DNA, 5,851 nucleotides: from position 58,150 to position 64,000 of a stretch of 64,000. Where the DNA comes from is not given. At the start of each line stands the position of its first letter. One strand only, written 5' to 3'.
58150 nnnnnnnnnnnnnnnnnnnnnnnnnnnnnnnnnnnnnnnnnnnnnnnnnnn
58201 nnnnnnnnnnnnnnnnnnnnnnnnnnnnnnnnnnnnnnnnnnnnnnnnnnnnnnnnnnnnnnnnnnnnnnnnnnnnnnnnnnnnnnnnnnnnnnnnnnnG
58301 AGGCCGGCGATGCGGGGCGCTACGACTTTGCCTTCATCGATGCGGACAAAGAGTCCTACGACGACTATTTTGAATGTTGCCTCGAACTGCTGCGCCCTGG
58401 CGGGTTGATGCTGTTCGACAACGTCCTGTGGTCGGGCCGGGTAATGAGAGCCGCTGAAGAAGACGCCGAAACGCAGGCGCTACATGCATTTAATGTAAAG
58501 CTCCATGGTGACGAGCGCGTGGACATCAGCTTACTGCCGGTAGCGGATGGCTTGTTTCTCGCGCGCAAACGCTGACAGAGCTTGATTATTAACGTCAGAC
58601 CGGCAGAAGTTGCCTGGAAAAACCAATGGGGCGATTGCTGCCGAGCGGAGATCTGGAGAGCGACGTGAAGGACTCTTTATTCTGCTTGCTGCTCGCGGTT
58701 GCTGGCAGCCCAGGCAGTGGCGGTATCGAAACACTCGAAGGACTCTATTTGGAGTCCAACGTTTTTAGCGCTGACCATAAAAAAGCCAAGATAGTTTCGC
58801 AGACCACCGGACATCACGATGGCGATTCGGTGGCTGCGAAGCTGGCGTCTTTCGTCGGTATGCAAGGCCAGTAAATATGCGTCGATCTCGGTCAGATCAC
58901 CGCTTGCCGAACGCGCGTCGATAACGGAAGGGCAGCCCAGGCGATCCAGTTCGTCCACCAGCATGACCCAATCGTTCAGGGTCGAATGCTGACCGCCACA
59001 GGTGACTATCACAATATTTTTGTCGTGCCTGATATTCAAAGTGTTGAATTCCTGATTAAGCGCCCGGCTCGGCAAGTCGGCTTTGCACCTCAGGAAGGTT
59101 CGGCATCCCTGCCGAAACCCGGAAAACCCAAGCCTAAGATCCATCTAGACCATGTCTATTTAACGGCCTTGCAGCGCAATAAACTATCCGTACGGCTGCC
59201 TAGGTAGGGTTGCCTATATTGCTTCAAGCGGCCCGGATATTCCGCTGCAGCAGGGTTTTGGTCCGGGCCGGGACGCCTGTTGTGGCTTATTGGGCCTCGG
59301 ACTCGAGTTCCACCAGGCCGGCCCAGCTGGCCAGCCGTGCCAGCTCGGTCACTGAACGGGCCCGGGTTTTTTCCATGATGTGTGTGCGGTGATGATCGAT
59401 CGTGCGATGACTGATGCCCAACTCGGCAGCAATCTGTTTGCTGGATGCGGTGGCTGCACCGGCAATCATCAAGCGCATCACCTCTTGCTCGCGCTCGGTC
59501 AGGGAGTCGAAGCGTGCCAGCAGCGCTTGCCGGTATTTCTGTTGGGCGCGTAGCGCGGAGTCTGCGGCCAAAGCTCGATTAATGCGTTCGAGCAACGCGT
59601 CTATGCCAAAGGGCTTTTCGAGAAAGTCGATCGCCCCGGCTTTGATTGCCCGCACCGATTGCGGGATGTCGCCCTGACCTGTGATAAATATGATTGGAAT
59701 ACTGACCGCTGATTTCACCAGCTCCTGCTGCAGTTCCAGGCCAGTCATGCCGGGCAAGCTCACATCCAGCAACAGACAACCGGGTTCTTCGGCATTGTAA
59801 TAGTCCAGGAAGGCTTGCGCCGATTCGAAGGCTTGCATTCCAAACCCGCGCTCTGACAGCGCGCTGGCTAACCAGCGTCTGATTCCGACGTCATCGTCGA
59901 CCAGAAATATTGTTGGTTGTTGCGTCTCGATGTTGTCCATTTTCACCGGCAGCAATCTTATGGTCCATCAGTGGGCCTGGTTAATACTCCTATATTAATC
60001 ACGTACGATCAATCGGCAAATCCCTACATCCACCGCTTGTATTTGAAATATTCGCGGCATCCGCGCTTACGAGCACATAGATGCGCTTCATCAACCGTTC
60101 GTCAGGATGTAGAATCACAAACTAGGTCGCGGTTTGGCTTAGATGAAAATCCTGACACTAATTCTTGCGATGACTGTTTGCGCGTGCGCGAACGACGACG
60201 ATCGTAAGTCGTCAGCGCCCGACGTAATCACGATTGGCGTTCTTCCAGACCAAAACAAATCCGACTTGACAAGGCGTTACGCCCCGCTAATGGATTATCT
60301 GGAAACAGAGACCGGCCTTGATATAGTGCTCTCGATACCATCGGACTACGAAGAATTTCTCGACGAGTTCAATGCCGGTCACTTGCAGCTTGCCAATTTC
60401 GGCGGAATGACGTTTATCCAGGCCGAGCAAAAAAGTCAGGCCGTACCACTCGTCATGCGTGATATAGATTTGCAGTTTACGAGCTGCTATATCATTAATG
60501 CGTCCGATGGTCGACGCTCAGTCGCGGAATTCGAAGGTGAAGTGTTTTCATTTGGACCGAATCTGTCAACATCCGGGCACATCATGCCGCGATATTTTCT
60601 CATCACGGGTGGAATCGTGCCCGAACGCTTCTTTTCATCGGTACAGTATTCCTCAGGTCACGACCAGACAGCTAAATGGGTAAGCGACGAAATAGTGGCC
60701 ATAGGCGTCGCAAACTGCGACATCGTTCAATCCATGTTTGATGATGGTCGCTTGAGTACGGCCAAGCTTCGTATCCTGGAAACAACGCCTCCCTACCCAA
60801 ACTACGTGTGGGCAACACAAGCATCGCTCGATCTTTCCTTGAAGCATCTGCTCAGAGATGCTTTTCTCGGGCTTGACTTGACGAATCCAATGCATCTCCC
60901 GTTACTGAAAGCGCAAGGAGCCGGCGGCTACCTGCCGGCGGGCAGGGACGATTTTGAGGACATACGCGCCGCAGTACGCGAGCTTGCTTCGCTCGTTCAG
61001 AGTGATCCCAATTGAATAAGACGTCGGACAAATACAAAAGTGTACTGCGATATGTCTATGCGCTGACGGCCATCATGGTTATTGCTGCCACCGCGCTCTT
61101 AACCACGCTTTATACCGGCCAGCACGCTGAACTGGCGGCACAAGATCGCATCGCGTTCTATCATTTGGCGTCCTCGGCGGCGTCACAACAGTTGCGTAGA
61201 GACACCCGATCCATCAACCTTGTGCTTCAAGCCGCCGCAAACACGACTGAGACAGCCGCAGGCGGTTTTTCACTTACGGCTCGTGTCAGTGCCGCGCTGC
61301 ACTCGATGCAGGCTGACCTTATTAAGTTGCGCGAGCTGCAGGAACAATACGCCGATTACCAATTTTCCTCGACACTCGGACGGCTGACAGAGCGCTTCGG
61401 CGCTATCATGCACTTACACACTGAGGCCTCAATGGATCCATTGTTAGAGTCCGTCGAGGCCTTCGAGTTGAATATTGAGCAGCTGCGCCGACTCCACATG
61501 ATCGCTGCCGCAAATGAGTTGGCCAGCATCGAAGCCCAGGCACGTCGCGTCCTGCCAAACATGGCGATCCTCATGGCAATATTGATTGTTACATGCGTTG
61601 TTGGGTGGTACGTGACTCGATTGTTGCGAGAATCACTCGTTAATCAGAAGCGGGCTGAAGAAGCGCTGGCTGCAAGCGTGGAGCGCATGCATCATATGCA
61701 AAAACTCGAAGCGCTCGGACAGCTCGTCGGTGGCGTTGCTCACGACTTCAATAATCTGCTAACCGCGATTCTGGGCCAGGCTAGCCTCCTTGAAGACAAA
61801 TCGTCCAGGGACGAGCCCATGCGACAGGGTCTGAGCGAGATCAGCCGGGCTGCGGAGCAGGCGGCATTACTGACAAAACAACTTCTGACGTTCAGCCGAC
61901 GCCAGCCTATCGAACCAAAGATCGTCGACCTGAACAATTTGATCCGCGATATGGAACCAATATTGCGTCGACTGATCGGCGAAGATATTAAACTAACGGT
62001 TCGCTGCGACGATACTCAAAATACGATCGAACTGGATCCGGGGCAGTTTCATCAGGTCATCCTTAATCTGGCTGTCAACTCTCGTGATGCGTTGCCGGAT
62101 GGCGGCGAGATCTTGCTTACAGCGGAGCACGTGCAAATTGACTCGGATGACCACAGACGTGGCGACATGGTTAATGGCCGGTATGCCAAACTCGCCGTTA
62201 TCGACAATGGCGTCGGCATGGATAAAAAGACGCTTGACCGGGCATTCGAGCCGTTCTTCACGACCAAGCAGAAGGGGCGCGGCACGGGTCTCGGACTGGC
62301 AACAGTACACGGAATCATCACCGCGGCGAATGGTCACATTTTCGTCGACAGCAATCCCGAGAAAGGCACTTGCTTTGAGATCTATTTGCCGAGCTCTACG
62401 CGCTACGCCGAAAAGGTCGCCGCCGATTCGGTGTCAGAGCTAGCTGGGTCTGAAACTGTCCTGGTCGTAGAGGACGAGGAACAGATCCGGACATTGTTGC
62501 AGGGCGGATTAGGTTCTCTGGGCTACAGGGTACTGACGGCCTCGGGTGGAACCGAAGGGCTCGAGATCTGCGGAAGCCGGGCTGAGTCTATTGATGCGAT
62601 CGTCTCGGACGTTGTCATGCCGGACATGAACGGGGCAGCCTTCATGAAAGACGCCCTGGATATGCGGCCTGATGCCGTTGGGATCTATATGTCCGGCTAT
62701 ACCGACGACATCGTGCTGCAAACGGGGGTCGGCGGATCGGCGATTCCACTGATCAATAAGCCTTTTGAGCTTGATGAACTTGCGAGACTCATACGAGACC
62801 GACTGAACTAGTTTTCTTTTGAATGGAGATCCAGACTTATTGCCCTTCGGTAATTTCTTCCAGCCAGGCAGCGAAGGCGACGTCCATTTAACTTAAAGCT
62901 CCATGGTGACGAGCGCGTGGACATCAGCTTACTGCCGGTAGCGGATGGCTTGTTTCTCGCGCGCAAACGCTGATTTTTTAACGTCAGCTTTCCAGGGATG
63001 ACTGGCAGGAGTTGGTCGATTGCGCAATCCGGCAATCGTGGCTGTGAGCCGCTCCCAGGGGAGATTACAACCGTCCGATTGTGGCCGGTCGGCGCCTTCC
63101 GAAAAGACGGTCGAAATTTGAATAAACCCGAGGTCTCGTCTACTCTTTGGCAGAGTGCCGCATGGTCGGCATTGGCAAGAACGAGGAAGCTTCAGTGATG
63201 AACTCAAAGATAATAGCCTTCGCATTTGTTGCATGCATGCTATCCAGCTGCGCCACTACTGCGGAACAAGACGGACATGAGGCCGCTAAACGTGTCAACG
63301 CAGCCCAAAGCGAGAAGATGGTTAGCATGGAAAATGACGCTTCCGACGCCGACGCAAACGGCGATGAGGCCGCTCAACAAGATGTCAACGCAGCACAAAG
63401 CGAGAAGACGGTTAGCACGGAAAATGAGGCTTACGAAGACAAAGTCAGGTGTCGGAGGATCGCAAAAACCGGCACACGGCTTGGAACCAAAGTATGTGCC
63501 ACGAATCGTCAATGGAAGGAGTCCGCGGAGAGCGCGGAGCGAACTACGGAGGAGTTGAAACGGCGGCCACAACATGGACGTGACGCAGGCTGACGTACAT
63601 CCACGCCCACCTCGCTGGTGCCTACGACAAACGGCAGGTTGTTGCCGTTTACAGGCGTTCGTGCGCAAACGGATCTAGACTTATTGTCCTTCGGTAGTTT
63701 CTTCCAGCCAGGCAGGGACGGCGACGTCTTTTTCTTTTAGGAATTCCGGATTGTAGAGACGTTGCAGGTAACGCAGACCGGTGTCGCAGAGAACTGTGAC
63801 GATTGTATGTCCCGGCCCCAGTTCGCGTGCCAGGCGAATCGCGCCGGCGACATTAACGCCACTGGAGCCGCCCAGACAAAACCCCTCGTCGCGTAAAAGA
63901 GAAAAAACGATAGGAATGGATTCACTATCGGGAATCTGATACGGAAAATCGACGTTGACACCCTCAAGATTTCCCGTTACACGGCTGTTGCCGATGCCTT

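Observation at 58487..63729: Two unrelated cassettes stacked between the same pair of genes, separated by a head-to-tail junction of truncated copies of both flanking gene ends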

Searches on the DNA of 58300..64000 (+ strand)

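Call 48: search_rna_families(source=window, start=58300, end=64000, threshold=evalue, max_evalue=1)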
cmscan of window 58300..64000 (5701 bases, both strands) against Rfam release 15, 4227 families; matches with E-value up to 1: 0.
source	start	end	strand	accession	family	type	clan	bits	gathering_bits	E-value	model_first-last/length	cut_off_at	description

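Call 49: search_dna_similar(query=window:58400-63800:+, collection=plasmids, mode=distant, max_rows=8)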
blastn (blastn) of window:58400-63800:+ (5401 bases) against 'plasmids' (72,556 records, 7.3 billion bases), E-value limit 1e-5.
Records with a match: 117; places in all: 121; records where one place covers at least 80% of the query: 0.
Best place of each record, by identity: 80-90% 26; 60-80% 91.
By first word of the organism name: Rhizobium 44; Sphingobium 15; Sphingomonas 9; Aliiroseovarius 8; Paraburkholderia 4; Novosphingobium 4; Pseudomonas 3; Burkholderia 3; Paracoccus 2; Microvirga 2; and 19 more.
By predicted mobility (MOB-suite, as given by PLSDB): non-mobilizable 81; conjugative 25; mobilizable 11.
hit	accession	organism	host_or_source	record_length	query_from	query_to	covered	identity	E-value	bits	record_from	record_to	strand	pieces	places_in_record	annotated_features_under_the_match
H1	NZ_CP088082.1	Ideonella dechloratans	Cell culture,Activated sludge, ...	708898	1073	1379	6%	68.6%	5e-19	105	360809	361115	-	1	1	response regulator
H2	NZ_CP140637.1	Rhizobium indigoferae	Indigofera amblyantha,Pure culture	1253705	1210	1437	4%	69.4%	1e-14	92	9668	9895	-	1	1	record has no annotation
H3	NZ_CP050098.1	Rhizobium leguminosarum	Trifolium pratense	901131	1210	1437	4%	69.0%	5e-13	87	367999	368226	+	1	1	response regulator transcription factor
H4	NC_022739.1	Pseudomonas sp. VLB120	-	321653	1208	1414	4%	67.8%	5e-7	67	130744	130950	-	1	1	two-component system response regulator StyR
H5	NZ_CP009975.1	Pseudomonas putida S12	soil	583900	1208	1414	4%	67.8%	5e-7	67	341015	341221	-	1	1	two-component system response regulator StyR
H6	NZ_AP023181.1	Paraburkholderia sp. PGU19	Physopelta gutta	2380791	1185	1379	4%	70.9%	2e-12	85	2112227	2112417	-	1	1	none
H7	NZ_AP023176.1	Paraburkholderia largidicola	Physopelta gutta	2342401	1185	1379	4%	68.4%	6e-6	63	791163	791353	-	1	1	none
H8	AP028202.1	Paraburkholderia largidicola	Physopelta gutta,midgut,Midgut crypts ...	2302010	1185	1379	4%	68.4%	6e-6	63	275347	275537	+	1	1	response regulator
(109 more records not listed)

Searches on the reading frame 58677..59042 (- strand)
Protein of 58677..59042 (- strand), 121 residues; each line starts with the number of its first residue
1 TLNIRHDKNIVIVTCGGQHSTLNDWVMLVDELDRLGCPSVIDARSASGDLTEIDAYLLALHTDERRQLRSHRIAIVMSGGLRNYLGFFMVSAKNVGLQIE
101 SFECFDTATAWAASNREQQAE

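Call 64: search_protein_families(library=pfam, alignment_id=A2, max_evalue=1)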
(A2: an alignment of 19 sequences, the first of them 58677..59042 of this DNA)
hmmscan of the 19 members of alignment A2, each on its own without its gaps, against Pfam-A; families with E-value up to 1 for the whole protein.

A. member 1, window:58677-59042:- (121 aa): 0 families

B. families by the number of members that match (of 19 scanned): 8 families
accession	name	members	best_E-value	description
PF25056.1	DUF7793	1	1.5e-05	Domain of unknown function (DUF7793)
PF00590.25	TP_methylase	1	0.011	Tetrapyrrole (Corrin/Porphyrin) Methylases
PF11964.13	SpoIIAA-like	1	0.026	SpoIIAA-like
PF09763.15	Sec3_CC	1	0.055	Exocyst complex component Sec3, coiled-coil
PF10817.14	DUF2563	1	0.11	Protein of unknown function (DUF2563)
PF16453.11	IQ_SEC7_PH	1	0.12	PH domain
PF17700.6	DUF5546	1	0.15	Family of unknown function (DUF5546)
PF03992.22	ABM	1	0.17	Antibiotic biosynthesis monooxygenase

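Call 68: predict_structure(alignment_id=A2)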
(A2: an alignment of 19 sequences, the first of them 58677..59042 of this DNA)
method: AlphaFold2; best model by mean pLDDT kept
length: 121 residues; sequences in the alignment: 19
mean_pLDDT: 92.7   pTM: 0.85
mean pLDDT of the five models: 92.7, 91.4, 90.6, 90.2, 89.4
residues with pLDDT >= 90: 103; 70-90: 12; 50-70: 5; < 50: 1
segments of 3 or more residues with pLDDT < 50: none
pLDDT, mean of each block of 10 residues (from residue 1): 92 92 96 97 93 96 95 93 94 96 97 75 46
secondary structure, 60 per line:
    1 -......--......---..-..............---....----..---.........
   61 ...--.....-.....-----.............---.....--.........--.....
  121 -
elements in order: E2-7 E10-15 H22-35 E39-42 H52-63 H66-70 E72-76 H82-94 E98-102 H105-113 H116-120

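Call 70: fold_search(model_id=the predicted structure, library=pdb)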
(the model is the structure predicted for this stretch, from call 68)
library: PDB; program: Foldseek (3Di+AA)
matches with E <= 10: 1065; with E <= 0.001: 4
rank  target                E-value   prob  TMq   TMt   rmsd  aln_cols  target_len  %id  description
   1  2q3l_B                3.7e-04  1.00  0.55  0.55   4.4       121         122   18  CRYSTAL STRUCTURE OF AN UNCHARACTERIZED PROTEIN FROM DUF3478 FAMILY WITH A SPOIIAA-LIKE FOLD (SHEW_3102) FROM SHEWANEL (released 2007-06-12)
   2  2q3l_A                8.8e-04  1.00  0.56  0.55   4.3       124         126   18  CRYSTAL STRUCTURE OF AN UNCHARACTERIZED PROTEIN FROM DUF3478 FAMILY WITH A SPOIIAA-LIKE FOLD (SHEW_3102) FROM SHEWANEL (released 2007-06-12)
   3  8ih8_B                9.9e-04  1.00  0.66  0.67   3.4       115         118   16  anti-sigmaF factor and Anti-sigmaF factor antagonist complex(usfx-RsfB) (released 2024-02-28)
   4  4xs5_A                9.9e-04  1.00  0.55  0.56   5.0       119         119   11  Crystal structure of Sulfate transporter/antisigma-factor antagonist STAS from Dyadobacter fermentans DSM 18053 (released 2015-02-11)
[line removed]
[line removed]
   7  8ih8_A                2.7e-03  1.00  0.65  0.68   3.5       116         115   16  anti-sigmaF factor and Anti-sigmaF factor antagonist complex(usfx-RsfB) (released 2024-02-28)
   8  4xs5_C                7.2e-03  1.00  0.54  0.54   5.6       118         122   10  Crystal structure of Sulfate transporter/antisigma-factor antagonist STAS from Dyadobacter fermentans DSM 18053 (released 2015-02-11)
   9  4qtp_D                7.7e-03  1.00  0.61  0.63   3.7       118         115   12  Crystal Structure of an Anti-sigma Factor Antagonist from Mycobacterium paratuberculosis (released 2014-07-16)
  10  6m36_H                9.3e-03  1.00  0.54  0.62   3.9       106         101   14  The crystal structure of B. subtilis RsbV/RsbW complex in the monoclinic crystal form (released 2020-07-15)
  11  4ghn                  1.8e-02  0.97  0.45  0.17   4.7       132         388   11  Crystal structure of a putative protease (BACUNI_00178) from Bacteroides uniformis ATCC 8492 at 1.50 A resolution (released 2013-03-20)
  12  1h4y_A                2.5e-02  0.99  0.58  0.60   4.2       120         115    8  Structure of the Anti-Sigma Factor Antagonist SpoIIAA in its Unphosphorylated Form (released 2001-07-06)
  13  6m36_D                2.7e-02  0.96  0.46  0.54   4.4       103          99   13  The crystal structure of B. subtilis RsbV/RsbW complex in the monoclinic crystal form (released 2020-07-15)
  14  4qtp_A                3.0e-02  0.99  0.59  0.61   4.0       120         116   12  Crystal Structure of an Anti-sigma Factor Antagonist from Mycobacterium paratuberculosis (released 2014-07-16)
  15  6m36_F                3.0e-02  0.89  0.38  0.45   7.5       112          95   12  The crystal structure of B. subtilis RsbV/RsbW complex in the monoclinic crystal form (released 2020-07-15)
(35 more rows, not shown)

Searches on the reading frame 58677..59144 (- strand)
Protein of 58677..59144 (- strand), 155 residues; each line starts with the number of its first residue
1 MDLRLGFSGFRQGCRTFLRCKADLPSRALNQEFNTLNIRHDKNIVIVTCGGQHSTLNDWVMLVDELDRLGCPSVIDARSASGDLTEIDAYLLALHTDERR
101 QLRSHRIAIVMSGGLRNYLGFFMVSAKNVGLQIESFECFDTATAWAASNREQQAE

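Call 10: search_protein_families(library=pfam, proteins=[window:58677-59144:-], max_evalue=0.01)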
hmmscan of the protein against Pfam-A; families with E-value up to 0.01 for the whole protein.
window:58677-59144:- (155 aa): 0 families

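Call 39: search_protein_families(library=ncbifam, proteins=[window:58677-59144:-], max_evalue=0.01)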
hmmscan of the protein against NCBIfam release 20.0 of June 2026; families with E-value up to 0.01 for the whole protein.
window:58677-59144:- (155 aa): 0 families

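Call 56: search_protein_families(library=pfam, proteins=[window:58677-59144:-], max_evalue=10)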
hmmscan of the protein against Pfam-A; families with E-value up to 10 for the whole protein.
window:58677-59144:- (155 aa): 0 families

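Call 57: search_protein_families(library=phrogs, proteins=[window:58677-59144:-], max_evalue=1)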
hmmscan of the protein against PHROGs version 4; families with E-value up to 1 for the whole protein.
window:58677-59144:- (155 aa): 0 families

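Call 60: search_protein_representatives(protein=window:58677-59144:-)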
Query: 155 residues. Proteins with E-value up to 0.001 (for the whole library): 18; up to 1e-10: 11; up to 1e-30: 2. The best 18 are listed.
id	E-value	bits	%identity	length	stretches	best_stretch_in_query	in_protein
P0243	1.2e-34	135.4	56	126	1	35-147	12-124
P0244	1.7e-31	125.1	55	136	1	36-152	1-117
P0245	5.0e-30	120.4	50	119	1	37-152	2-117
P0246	1.3e-27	112.5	49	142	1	36-151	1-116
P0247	7.1e-27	110.2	46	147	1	35-148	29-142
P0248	5.0e-26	107.4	43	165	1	14-152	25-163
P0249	2.7e-24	101.8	60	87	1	63-147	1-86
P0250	8.8e-18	80.6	45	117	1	53-148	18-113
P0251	4.9e-14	68.5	37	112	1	44-149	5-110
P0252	1.8e-12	63.4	36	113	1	40-146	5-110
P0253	1.0e-10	57.7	37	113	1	46-147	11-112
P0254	1.4e-10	57.3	35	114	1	38-146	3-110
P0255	2.7e-07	46.6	35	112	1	59-148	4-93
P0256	1.8e-05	40.7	28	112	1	42-147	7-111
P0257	2.7e-05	40.1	39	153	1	49-127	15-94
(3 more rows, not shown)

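Call 61: predict_structure(protein=window:58677-59144:-)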
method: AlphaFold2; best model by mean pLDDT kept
length: 155 residues; sequences in the alignment: 1
mean_pLDDT: 38.4   pTM: 0.28
mean pLDDT of the five models: 38.4, 37.6, 36.4, 36.3, 33.0
residues with pLDDT >= 90: 0; 70-90: 0; 50-70: 2; < 50: 153
segments of 3 or more residues with pLDDT < 50: 1-106, 108-153
pLDDT, mean of each block of 10 residues (from residue 1): 29 37 29 23 35 41 47 41 43 40 43 42 42 43 40 43
secondary structure, 60 per line:
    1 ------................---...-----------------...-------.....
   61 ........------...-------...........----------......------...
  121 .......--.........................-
elements in order: H7-22 E46-48 H56-68 E75-77 H85-95 E106-111 E118-127 E130-140 H141-154

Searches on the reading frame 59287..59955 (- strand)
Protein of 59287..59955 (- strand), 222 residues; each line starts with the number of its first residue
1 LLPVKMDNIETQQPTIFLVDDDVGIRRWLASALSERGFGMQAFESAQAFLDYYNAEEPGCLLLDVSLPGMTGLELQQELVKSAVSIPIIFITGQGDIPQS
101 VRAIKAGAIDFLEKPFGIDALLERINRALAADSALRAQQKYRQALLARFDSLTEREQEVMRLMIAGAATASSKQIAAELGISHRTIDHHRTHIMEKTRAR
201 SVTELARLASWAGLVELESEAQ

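Call 10: search_protein_families(library=pfam, proteins=[window:59287-59955:-], max_evalue=0.01)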
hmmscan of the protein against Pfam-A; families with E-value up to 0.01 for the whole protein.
window:59287-59955:- (222 aa): 6 families
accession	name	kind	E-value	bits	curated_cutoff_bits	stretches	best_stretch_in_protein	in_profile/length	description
PF00072.30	Response_reg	-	6.2e-28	97.6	30.2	1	16-126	1-111/111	Response regulator receiver domain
PF00196.25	GerE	-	2.4e-16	59.5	23.5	1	150-209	1-57/57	Bacterial regulatory proteins, luxR family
PF04545.22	Sigma70_r4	-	0.00047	20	24.1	1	150-196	3-47/50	Sigma-70, region 4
PF08281.18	Sigma70_r4_2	-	0.0018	18.3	25.7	0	143-194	2-51/54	Sigma-70, region 4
PF12840.13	HTH_20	-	0.002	18.5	27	0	162-189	12-38/51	Helix-turn-helix domain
PF13384.12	HTH_23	-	0.0061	16.8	24.6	0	160-189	6-37/50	Homeodomain-like domain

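Call 39: search_protein_families(library=ncbifam, proteins=[window:59287-59955:-], max_evalue=0.01)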
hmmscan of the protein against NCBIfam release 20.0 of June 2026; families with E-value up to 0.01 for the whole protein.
window:59287-59955:- (222 aa): 109 families (the best 25 are shown)
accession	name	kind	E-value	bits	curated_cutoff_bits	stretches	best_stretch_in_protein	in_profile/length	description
NF006900.1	PRK09390.1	equivalog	1.5e-56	191.1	255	1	11-212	2-200/203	response regulator FixJ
NF040749.1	tetrathio_RR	equivalog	4.3e-39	134.2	290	1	16-206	2-185/191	tetrathionate respiration response regulator TtrR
NF047793.1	ResRegPgtA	equivalog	4.3e-28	98.3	650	1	11-147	3-139/414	two-component system response regulator PgtA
NF008176.1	PRK10923.1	equivalog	5.1e-24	84.7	620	1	12-189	2-180/469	nitrogen regulation protein NR(I)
TIGR01818.1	ntrC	equivalog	8e-24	84.2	558.6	1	16-142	1-127/463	nitrogen regulation protein NR(I)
NF051870.1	NAssimRespRegNtrX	equivalog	1.6e-23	83.3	600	1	16-146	4-136/452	nitrogen assimilation response regulator NtrX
NF008469.0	PRK11361.1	equivalog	1.6e-21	76.5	714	1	14-151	5-142/461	acetoacetate metabolism transcriptional regulator AtoC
NF011896.0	PRK15369.1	equivalog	1.2e-20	74.1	242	1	16-213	6-208/211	two component system response regulator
NF011695.0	PRK15115.1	equivalog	7.8e-20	71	763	1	12-162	5-153/445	two-component system response regulator GlrR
NF040689.1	MtrAB_MtrA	equivalog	9.7e-20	70.8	300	1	16-133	1-117/219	MtrAB system response regulator MtrA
NF012023.0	PRK15479.1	equivalog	1e-19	71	337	1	16-142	3-128/224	transcriptional regulator TctD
NF045944.1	ResRegRpaBCyano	equivalog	2.8e-19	69.4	330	1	18-136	2-119/229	response regulator transcription factor RpaB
NF045505.1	RR_RssB_Pseudo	equivalog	3.5e-19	69.1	700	1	13-148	5-141/394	two-component system response regulator RssB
NF041733.1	resp_reg_CseB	equivalog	1.5e-18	67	350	1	15-153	2-143/228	two-component system response regulator CseB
NF033791.1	ActR_PrrA_rreg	equivalog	9.8e-18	64.7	250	1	15-133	3-117/173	ActR/PrrA/RegA family redox response regulator transcription factor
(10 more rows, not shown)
